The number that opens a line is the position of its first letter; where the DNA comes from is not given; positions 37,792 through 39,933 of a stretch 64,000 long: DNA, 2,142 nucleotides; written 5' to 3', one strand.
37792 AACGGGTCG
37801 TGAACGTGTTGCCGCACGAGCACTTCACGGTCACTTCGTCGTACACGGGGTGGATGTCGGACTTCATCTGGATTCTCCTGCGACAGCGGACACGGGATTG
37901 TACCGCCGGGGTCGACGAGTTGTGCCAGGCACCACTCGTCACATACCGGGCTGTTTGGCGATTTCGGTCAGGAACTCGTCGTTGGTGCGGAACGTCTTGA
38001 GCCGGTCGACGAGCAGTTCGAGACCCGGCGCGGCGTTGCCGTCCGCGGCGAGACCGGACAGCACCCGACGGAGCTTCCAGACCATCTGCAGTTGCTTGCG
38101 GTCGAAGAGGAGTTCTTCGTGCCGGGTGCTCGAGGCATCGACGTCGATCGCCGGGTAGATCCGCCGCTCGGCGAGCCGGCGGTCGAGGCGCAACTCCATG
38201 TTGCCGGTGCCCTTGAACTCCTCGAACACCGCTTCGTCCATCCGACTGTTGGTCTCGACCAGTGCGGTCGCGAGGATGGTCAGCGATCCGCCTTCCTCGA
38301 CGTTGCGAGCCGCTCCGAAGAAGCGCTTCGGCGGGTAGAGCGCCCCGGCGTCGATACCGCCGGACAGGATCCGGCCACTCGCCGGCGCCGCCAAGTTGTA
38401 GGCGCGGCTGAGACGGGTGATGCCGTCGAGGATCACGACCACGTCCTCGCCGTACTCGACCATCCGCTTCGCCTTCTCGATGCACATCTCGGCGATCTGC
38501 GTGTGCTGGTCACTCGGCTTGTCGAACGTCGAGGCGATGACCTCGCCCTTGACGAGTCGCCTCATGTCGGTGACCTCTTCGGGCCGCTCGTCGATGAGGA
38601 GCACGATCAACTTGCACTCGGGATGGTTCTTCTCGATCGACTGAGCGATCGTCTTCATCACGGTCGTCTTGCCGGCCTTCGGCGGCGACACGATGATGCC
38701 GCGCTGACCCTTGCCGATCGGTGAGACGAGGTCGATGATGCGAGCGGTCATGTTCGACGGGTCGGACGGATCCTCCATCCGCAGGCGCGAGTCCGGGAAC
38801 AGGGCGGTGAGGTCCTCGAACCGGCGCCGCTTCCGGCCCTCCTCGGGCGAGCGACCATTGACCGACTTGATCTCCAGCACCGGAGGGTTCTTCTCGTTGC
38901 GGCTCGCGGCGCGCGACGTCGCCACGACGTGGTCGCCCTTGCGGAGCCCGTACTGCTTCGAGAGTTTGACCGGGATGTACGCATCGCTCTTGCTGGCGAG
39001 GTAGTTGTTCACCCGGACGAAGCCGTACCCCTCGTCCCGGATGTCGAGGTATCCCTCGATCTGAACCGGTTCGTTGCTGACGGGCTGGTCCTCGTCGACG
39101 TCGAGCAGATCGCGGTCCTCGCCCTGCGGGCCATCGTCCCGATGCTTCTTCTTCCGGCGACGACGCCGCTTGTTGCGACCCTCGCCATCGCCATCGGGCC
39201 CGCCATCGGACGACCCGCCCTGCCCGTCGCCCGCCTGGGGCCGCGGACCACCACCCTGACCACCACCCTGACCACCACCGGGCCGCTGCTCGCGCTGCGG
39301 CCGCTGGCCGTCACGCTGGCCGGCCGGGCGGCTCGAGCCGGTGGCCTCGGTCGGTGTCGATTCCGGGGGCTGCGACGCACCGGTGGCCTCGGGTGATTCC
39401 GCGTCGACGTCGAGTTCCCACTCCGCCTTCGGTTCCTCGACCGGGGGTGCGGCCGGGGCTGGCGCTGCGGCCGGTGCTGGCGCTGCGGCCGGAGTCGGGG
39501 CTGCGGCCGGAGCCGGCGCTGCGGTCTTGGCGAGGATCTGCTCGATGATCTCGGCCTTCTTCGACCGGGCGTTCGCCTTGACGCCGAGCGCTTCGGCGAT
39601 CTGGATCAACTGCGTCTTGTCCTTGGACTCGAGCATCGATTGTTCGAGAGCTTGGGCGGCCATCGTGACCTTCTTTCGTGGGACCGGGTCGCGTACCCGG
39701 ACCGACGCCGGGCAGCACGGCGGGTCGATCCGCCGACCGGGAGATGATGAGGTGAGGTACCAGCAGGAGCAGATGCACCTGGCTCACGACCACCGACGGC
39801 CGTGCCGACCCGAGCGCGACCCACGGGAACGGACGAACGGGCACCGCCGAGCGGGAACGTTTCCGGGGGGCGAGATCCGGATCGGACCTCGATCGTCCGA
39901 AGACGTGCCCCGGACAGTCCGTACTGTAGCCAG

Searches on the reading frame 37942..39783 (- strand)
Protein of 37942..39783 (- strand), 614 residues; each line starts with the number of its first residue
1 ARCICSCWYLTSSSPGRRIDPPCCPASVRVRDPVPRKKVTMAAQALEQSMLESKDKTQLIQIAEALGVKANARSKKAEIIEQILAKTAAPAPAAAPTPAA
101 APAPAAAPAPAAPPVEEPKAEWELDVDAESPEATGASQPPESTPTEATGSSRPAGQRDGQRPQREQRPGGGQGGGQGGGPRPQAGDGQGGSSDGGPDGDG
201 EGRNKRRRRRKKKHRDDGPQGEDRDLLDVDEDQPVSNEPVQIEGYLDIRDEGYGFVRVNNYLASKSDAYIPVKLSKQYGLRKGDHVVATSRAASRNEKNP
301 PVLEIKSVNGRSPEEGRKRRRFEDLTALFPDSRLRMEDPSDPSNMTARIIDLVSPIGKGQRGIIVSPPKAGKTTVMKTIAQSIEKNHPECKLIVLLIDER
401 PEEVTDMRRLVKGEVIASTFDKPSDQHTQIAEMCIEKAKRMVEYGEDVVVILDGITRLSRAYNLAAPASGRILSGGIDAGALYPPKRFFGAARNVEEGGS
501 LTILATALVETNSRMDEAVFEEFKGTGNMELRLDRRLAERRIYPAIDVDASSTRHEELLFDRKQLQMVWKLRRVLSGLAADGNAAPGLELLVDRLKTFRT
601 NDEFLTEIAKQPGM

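Call 10: search_protein_families(library=pfam, proteins=[window:37942-39783:-], max_evalue=0.00001)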
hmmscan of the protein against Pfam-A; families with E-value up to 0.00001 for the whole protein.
window:37942-39783:- (614 aa): 2 families
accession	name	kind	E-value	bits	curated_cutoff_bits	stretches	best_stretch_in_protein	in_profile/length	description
PF00006.31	ATP-synt_ab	-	2e-24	86.9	29.5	1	348-552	3-212/213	ATP synthase alpha/beta family, nucleotide-binding domain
PF07497.18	Rho_RNA_bind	-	3.4e-21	75.3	27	1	243-314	2-73/73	Rho termination factor, RNA-binding domain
